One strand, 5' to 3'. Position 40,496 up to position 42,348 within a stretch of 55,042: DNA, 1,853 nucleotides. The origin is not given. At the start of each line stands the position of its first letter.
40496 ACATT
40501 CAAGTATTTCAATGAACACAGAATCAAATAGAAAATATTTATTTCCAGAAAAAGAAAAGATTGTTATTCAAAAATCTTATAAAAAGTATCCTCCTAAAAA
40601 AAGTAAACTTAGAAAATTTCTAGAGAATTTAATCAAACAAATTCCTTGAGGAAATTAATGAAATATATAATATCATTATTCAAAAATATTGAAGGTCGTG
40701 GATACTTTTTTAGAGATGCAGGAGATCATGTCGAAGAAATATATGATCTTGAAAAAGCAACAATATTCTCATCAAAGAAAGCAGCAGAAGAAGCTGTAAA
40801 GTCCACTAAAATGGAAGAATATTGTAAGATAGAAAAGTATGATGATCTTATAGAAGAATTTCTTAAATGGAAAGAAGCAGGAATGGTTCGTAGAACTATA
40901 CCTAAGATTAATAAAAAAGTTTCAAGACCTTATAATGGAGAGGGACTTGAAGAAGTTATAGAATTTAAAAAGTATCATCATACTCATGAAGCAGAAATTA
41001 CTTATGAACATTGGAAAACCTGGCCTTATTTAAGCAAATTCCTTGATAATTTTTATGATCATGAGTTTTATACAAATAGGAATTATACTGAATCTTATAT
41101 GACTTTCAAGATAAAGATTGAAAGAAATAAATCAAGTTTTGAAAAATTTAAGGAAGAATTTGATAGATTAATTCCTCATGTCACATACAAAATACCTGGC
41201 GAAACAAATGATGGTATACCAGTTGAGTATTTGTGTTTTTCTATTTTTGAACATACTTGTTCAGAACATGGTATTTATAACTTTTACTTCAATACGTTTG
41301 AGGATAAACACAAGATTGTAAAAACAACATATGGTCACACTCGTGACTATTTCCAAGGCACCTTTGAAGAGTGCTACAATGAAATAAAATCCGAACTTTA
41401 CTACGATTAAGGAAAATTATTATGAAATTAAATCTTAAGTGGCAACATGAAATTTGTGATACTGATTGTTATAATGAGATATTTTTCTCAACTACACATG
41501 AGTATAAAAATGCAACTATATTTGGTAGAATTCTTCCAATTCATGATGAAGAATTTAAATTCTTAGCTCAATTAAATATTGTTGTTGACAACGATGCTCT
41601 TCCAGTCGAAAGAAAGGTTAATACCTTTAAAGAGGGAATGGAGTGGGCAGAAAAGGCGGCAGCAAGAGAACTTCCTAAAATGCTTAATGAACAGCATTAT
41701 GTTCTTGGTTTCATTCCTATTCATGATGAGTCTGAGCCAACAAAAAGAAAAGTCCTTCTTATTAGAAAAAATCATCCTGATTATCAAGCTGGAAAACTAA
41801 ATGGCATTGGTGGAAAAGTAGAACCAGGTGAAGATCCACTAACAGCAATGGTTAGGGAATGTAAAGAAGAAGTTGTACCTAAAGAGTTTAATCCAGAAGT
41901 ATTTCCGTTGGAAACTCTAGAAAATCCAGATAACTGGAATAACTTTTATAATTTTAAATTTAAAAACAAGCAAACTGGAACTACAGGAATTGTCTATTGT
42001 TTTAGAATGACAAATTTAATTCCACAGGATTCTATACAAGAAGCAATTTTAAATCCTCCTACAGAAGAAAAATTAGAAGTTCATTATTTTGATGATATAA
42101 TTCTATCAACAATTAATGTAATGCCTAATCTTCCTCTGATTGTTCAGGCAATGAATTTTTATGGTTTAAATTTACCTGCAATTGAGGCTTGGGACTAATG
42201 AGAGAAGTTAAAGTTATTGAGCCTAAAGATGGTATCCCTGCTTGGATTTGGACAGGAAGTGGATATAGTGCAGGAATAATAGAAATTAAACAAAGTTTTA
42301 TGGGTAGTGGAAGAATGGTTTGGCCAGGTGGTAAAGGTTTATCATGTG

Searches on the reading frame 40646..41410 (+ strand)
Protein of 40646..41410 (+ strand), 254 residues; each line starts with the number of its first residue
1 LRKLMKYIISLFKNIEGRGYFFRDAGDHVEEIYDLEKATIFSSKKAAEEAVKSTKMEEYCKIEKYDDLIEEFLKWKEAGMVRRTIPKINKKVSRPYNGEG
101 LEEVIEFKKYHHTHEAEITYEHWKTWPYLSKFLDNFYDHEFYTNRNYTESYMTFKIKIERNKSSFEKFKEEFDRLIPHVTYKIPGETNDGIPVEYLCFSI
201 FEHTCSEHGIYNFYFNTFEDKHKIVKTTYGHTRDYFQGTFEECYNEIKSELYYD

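Call 103: search_protein_families(library=phrogs, proteins=[window:40646-41410:+], max_evalue=0.001)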
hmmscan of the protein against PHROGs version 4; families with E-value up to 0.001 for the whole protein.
window:40646-41410:+ (254 aa): 1 family
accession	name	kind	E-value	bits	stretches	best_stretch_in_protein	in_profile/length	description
phrog_7208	-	unknown function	1.2e-07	32.7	1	153-234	102-173/204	-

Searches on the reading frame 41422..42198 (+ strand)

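Call 22: search_protein_families(library=pfam, proteins=[window:41422-42198:+], max_evalue=0.001)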
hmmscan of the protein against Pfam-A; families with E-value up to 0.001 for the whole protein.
window:41422-42198:+ (258 aa): 1 family
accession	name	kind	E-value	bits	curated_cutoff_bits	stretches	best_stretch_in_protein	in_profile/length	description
PF00293.34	NUDIX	-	1.1e-09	38.9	21.1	1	108-201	14-93/134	NUDIX domain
